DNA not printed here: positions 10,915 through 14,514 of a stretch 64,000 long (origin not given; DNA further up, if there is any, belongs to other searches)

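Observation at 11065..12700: gp5/gpV-type spike with a ~500-aa C-terminal array of degenerate LNKLP-x-x-x-G repeats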

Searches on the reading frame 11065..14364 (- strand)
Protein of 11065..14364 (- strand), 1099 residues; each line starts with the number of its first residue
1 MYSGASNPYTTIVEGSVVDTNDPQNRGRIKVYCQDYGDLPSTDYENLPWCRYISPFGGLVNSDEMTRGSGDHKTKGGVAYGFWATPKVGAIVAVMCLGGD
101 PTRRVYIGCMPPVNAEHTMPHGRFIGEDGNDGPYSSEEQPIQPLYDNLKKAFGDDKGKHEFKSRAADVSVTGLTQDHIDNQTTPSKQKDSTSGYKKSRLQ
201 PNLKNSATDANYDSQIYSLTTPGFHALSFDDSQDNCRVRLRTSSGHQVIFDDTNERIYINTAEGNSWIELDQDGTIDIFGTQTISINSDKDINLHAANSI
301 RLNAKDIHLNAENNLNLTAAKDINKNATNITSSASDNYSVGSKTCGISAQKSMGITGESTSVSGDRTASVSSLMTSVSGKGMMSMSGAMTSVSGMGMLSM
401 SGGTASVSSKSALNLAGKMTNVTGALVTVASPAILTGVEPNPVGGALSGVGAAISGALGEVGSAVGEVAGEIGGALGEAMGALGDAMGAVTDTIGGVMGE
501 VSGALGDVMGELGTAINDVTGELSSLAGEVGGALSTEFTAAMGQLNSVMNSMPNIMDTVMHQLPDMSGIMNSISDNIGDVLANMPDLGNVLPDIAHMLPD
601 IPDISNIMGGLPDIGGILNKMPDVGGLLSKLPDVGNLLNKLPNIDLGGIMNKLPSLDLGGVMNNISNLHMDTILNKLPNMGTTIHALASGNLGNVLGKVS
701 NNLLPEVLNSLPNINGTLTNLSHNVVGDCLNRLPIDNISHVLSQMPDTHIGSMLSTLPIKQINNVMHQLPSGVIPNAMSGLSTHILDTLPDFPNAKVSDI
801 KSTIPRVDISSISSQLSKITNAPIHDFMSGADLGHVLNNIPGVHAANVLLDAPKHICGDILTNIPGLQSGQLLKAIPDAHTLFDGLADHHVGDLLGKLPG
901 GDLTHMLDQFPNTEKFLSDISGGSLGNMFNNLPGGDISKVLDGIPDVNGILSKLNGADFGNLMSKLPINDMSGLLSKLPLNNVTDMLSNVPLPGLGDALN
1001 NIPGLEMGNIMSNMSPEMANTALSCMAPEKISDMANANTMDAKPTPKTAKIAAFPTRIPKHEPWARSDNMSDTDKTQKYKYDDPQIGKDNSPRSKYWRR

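Call 3: search_protein_families(library=pfam, proteins=[window:11065-14364:-], max_evalue=0.1)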
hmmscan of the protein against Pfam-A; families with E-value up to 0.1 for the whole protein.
window:11065-14364:- (1099 aa): 5 families
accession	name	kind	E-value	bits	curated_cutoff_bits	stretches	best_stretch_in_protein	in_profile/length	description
PF03448.22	MgtE_N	-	2.8e-12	47.5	25.9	0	967-1034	2-69/102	MgtE intracellular N domain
PF04717.18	Phage_base_V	-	4.8e-10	40.1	23.8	2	14-58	2-41/75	Type VI secretion system/phage-baseplate injector OB domain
PF04513.17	Baculo_PEP_C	-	0.0031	18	38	1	488-579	37-125/140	Baculovirus polyhedron envelope protein, PEP, C terminus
PF12059.13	DUF3540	-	0.0062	16.9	27.9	0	269-313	63-108/199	Protein of unknown function (DUF3540)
PF06890.18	Phage_Mu_Gp45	-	0.088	13.2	24.1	0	79-108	34-63/68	Bacteriophage Mu Gp45, N-terminal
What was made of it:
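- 13975..14364 (-): aa 1-130: gp5/VgrG OB-fold domain. PF04717, E = 4.8e-10 (call 3).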

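Call 4: search_protein_families(library=phrogs, proteins=[window:11065-14364:-], max_evalue=0.01)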
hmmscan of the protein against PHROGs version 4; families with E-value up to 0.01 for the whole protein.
window:11065-14364:- (1099 aa): 5 families
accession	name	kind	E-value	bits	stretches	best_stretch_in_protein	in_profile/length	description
phrog_13211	-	tail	1.3e-14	54.2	2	233-394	245-413/887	baseplate hub subunit and tail lysozyme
phrog_305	-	tail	1.4e-07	31.6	1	503-822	339-590/1001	tail length tape measure protein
phrog_6090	-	tail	9.4e-07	27.8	1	442-600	700-855/1853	tail length tape measure protein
phrog_3216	-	tail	0.0015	19.2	1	238-369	169-294/325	baseplate assembly protein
phrog_11489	-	unknown function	0.0029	16.6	1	308-517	557-772/1717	-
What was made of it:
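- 13090..13674 (-): aa 231-425: triple-stranded beta-helix region (DUF2345/VgrG-like). phrog_13211 aa 233-394 (call 4).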

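Call 5: search_dna_similar(query=window:11065-14364:-, collection=phages, mode=protein, max_rows=40)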
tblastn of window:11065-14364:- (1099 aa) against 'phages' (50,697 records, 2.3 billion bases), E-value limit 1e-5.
Records with a match: 35; places in all: 35; records where one place covers at least 80% of the query: 0.
Best place of each record, by identity: <60% 35.
By first word of the organism name: Pseudomonas 11; Erwinia 6; Salmonella 4; Xanthomonas 2; Stenotrophomonas 2; Serratia 2; Agrobacterium 2; Ralstonia 1; Salicola 1; Sinorhizobium 1; and 3 more.
By host as written in the record: Pseudomonas aeruginosa PAO1 5; Erwinia amylovora 3; Erwinia amylovora SNUABM_01 3; - 3; Pseudomonas aeruginosa 3; Serratia marcescens UCC2017 2; Salmonella enterica subsp. enterica serovar Typhi 2; Agrobacterium tumefaciens C58 2; and 12 more.
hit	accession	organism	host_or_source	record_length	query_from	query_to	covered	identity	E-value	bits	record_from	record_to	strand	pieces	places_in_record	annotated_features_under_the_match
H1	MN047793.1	Xanthomonas phage Xoo-sp13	Xanthomonas oryzae pv. oryzae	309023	9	306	27%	39.7%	4e-64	245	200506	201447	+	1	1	hypothetical protein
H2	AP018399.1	Xanthomonas phage XacN1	Xanthomonas citri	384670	2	308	28%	38.2%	1e-58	228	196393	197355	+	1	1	hypothetical protein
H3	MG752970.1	Ralstonia phage RsoM2USA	Ralstonia solanacearum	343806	15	306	27%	39.0%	3e-53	211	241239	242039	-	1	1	hypothetical protein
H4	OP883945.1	Stenotrophomonas phage CM1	Stenotrophomonas maltophilia SRM01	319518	12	305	27%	37.0%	5e-54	213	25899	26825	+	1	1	record has no annotation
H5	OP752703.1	Stenotrophomonas phage RAS14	Stenotrophomonas maltophilia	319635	12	305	27%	37.0%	5e-54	213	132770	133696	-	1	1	hypothetical protein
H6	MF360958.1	Salicola phage SCTP-2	Salicola sp. PV4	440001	1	364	33%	25.9%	1e-21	108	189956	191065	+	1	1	189: hypothetical protein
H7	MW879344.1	Erwinia phage pEa_SNUABM_49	Erwinia amylovora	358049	16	364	32%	24.4%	3e-8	64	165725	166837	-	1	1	hypothetical protein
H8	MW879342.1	Erwinia phage pEa_SNUABM_19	Erwinia amylovora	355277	16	364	32%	24.4%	3e-8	64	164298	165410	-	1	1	hypothetical protein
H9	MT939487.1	Erwinia phage pEa_SNUABM_47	Erwinia amylovora SNUABM_01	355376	16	364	32%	24.4%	3e-8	64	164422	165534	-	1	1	putative baseplate hub and tail lysozyme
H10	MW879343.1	Erwinia phage pEa_SNUABM_44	Erwinia amylovora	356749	16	364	32%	24.4%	3e-8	64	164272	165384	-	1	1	hypothetical protein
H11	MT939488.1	Erwinia phage pEa_SNUABM_50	Erwinia amylovora SNUABM_01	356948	16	364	32%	24.4%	3e-8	64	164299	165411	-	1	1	putative baseplate hub and tail lysozyme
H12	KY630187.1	Serratia phage BF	Serratia marcescens UCC2017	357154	16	364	32%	24.4%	3e-8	64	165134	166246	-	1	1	lysozyme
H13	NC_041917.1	Serratia phage BF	Serratia marcescens UCC2017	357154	16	364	32%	24.4%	3e-8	64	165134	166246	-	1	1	baseplate hub subunit and tail lysozyme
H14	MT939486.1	Erwinia phage pEa_SNUABM_12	Erwinia amylovora SNUABM_01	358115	16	364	32%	24.4%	3e-8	64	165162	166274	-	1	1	putative baseplate hub and tail lysozyme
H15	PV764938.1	Sinorhizobium phage Phosso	Sinohrizobium meliloti NRRL L-50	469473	3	295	27%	28.6%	3e-20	103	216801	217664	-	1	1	hypothetical protein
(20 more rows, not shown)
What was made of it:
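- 13975..14364 (-): Matches jumbo-phage gp5-like hubs in XacN1, Xoo-sp13 and PA5oct (call 5).
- Closest known: Spike plus tip-gene pairs of jumbo phages XacN1, Xoo-sp13 and Stenotrophomonas CM1/RAS14. Same: 37-40% identical N-terminal 300 aa (call 5).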

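Call 7: get_annotated_region(hit=H1, flank=6000)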
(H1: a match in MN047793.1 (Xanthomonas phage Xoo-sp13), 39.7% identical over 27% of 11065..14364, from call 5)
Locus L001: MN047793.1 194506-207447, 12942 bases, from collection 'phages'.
description: Xanthomonas phage Xoo-sp13, complete genome.
organism: Xanthomonas phage Xoo-sp13 (NCBI taxid 2591401)
taxonomy: Viruses; Duplodnaviria; Heunggongvirae; Uroviricota; Caudoviricetes
host: Xanthomonas oryzae pv. oryzae; source: soil; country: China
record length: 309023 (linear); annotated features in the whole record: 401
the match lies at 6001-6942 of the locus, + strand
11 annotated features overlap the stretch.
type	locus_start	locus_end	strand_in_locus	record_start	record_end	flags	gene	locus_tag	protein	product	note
CDS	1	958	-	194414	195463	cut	-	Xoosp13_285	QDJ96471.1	hypothetical protein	-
CDS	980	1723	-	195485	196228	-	-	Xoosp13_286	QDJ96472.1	hypothetical protein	-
CDS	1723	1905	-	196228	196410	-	-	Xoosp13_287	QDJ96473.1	hypothetical protein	-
CDS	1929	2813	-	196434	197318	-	-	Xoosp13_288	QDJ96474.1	baseplate hub subunit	-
CDS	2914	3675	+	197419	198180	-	-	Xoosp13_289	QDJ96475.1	hypothetical protein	-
CDS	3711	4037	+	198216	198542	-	-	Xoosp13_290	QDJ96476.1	hypothetical protein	-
CDS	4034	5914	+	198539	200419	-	-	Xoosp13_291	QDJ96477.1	hypothetical protein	-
CDS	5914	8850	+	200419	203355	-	-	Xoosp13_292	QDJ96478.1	hypothetical protein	-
CDS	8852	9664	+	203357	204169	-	-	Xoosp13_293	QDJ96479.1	M23 family peptidase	-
CDS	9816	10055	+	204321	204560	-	-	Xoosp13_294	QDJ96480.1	baseplate wedge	-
CDS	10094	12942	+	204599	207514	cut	-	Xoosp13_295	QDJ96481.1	baseplate wedge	-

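Call 8: get_annotated_region(hit=H2, flank=6000)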
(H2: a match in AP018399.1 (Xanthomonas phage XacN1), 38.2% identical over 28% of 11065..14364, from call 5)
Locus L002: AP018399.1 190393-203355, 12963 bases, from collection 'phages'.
description: Xanthomonas phage XacN1 DNA, complete genome.
organism: Xanthomonas phage XacN1 (NCBI taxid 2042251)
taxonomy: Viruses; Duplodnaviria; Heunggongvirae; Uroviricota; Caudoviricetes
host: Xanthomonas citri; source: -; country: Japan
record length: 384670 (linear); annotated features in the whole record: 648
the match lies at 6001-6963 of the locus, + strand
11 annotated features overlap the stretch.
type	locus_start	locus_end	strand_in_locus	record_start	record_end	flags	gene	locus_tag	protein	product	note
CDS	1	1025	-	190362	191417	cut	-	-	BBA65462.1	predicted ORF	ORF314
CDS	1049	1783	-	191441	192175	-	-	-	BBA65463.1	predicted ORF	ORF315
CDS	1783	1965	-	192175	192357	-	-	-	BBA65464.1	predicted ORF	ORF316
CDS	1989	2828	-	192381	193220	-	-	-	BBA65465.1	baseplate hub subunit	ORF317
CDS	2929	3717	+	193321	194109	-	-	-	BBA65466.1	hypothetical protein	ORF318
CDS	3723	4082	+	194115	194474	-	-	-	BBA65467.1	predicted ORF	ORF319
CDS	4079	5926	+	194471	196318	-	-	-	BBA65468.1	predicted ORF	ORF320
CDS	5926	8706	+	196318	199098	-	-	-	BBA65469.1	hypothetical protein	ORF321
CDS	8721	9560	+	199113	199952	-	-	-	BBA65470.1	M23 family peptidase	ORF322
CDS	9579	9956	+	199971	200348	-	-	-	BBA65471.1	baseplate wedge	ORF323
CDS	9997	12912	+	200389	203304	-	-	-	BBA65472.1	baseplate wedge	ORF324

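Call 14: find_homologous_proteins(query=window:11065-14364:-, max_evalue=0.001)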
Query window:11065-14364:- (1099 aa): 49 proteins with E <= 0.001 among 8000 candidates.
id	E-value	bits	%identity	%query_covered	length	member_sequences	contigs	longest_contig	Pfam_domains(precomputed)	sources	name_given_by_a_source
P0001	2.3e-228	779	40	100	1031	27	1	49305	PF04717.19,PF03448.23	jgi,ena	jgi:flagellar motility protein MotE (MotC chaperone)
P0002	1.3e-223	763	39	100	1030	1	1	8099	PF04717.19,PF03448.23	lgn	-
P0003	7.5e-189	648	35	100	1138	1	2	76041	PF04717.19,PF03448.23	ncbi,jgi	jgi:hypothetical protein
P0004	4.7e-188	646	35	100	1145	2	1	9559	PF04717.19,PF03448.23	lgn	-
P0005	1.7e-182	627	34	100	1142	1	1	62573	PF04717.19,PF03448.23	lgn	-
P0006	2.0e-182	627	36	93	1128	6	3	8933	PF04717.19,PF03448.23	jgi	jgi:Mg/Co/Ni transporter MgtE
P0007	2.8e-182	627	34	100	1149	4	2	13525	PF04717.19,PF03448.23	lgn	-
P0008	9.3e-179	615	31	14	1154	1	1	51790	PF04717.19,PF03448.23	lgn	-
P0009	1.8e-176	607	36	100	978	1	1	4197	PF04717.19,PF03448.23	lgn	-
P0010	7.0e-175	602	34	100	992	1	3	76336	PF04717.19,PF03448.23,PF01706.22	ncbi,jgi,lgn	jgi:Mg/Co/Ni transporter MgtE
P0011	6.4e-172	592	33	100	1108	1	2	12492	PF04717.19,PF03448.23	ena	-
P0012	1.0e-171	592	35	99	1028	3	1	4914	PF04717.19,PF04003.18,PF14841.12,PF03448.23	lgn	-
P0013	6.8e-171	589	35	99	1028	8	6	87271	PF04717.19,PF04003.18,PF03448.23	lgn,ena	-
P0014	3.1e-155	537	53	34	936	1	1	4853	PF04717.19,PF03448.23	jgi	jgi:Mg/Co/Ni transporter MgtE/phage gp45-like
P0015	8.7e-155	536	43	59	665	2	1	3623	PF04717.19,PF10106.15,PF03448.23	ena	-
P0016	2.0e-153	531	40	61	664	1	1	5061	PF04717.19,PF03448.23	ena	-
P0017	1.1e-151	525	32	99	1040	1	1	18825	PF04717.19,PF03448.23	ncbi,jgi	jgi:Mg/Co/Ni transporter MgtE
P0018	4.2e-78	282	43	29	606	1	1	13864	PF04717.19,PF10106.15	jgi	jgi:hypothetical protein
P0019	4.1e-69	252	42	27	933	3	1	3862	PF04717.19,PF10106.15,PF18896.6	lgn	-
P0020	6.1e-69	251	42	27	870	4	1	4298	PF04717.19,PF10106.15,PF18896.6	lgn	-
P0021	4.0e-68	249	41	28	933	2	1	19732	PF04717.19,PF10106.15,PF18896.6,PF01464.26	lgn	-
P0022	2.3e-67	246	43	28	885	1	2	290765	PF04717.19,PF10106.15,PF18896.6,PF01464.26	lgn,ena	-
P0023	5.3e-65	238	39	29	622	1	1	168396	PF04717.19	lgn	-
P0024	7.1e-65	238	40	28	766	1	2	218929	PF04717.19,PF10106.15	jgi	jgi:hypothetical protein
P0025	2.1e-64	236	41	28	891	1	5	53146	PF04717.19,PF10106.15,PF18896.6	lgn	-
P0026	3.7e-64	236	36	40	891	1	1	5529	PF04717.19,PF10106.15,PF18896.6,PF01464.26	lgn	-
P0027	1.2e-60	224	34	38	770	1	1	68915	PF04717.19,PF10106.15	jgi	jgi:hypothetical protein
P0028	1.4e-60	224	38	28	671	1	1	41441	PF04717.19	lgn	-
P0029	8.4e-60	221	38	28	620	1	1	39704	PF04717.19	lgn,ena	-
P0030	1.6e-59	220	39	28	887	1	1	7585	PF04717.19,PF10106.15,PF18896.6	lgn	-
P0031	2.0e-59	220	43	27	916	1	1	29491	PF04717.19,PF10106.15,PF18896.6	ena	-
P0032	2.7e-58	216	33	40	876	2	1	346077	PF04717.19,PF10106.15,PF18896.6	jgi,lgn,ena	-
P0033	1.5e-57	214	40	27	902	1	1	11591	PF04717.19,PF10106.15,PF18896.6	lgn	-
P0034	4.3e-56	209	37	27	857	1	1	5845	PF04717.19,PF10106.15,PF18896.6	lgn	-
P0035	1.9e-55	207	39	28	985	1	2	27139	PF04717.19,PF10106.15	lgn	-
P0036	1.5e-53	200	36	29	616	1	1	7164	PF04717.19,PF10106.15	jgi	jgi:phage baseplate assembly protein gpV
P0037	2.0e-53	200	36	27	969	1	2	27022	PF04717.19,PF10106.15,PF18896.6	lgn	-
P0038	2.6e-53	200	35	28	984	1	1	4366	PF04717.19,PF10106.15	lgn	-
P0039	2.1e-45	173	36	27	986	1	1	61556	PF04717.19,PF10106.15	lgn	-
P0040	1.5e-32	131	30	33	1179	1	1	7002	PF04717.19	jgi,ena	jgi:hypothetical protein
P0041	9.0e-32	128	33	32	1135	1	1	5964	PF04717.19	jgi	jgi:phage-related protein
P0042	1.5e-25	108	29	32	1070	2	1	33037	PF04717.19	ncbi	-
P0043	5.5e-24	103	28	31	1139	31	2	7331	PF04717.19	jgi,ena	jgi:phage-related protein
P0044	3.7e-22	96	29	30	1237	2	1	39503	PF04717.19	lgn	-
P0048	4.2e-18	83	27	28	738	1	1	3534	PF04717.19,PF10106.15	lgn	-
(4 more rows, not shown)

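Call 20: search_solved_structures(query=window:11068-14364:-, max_evalue=1, show_alignments=2)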
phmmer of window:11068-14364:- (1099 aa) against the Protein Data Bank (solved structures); distinct sequences matched with E-value up to 1: 8.
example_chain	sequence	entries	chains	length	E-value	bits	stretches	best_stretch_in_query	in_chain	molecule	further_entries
8gra_I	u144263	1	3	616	0.00036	21.9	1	230-392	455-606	Type VI secretion system spike protein VgrG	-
9qgm_8A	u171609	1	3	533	0.011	17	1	271-324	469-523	Photorhabdus luminescens subsp. laumondii TTO1 complete genome segment 6/17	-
7aef_q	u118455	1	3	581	0.021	16.1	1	229-324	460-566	Phosphoserine phosphatase SerB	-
6lxt_A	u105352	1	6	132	0.072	14.3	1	520-626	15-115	Spike protein S2, Spike protein S2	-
7cot_A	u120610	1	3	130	0.078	14.2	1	520-625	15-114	Spike glycoprotein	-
6v8i_CF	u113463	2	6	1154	0.27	12.4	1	491-621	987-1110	Tape Measure Protein, gp57 | Tape measure protein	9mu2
4j7j_A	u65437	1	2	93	0.33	12.1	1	499-562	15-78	secreted protein EsxB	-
4j42_A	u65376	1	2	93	0.88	10.7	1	499-563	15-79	secreted protein EsxB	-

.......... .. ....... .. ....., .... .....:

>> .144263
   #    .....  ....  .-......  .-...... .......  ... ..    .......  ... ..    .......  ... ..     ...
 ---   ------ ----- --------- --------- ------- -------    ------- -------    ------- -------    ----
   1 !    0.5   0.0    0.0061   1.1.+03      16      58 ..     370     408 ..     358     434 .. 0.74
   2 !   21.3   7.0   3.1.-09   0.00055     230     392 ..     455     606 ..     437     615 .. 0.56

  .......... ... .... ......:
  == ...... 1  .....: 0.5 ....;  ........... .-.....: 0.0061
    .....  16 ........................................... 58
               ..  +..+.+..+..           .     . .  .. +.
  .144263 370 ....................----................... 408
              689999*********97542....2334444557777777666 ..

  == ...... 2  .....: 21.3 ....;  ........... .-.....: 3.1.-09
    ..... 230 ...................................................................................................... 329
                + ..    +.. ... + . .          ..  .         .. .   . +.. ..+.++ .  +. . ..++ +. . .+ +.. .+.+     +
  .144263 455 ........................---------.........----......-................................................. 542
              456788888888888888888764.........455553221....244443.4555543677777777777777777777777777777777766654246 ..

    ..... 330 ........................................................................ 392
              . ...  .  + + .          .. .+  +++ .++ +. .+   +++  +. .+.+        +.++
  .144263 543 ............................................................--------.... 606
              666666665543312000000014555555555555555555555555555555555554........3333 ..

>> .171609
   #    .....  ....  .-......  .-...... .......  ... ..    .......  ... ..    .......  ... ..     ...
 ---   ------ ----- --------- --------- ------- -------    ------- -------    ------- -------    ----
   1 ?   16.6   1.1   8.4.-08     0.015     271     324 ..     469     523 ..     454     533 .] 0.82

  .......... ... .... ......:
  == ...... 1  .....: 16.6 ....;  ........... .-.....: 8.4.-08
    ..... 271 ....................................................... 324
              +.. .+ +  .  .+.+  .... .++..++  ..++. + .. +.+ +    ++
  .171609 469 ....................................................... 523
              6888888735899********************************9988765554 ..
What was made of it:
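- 13090..13674 (-): VgrG 8gra aa 230-392, E = 3.6e-4 (call 20).
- On gp5/gpV/VgrG-type central spike: VgrG 8gra aa 230-392 (call 20).
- Checked: Beta-helix: PHROG baseplate hub aa 233-394 (call 4); VgrG chain 8gra matches aa 230-392 (call 20).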
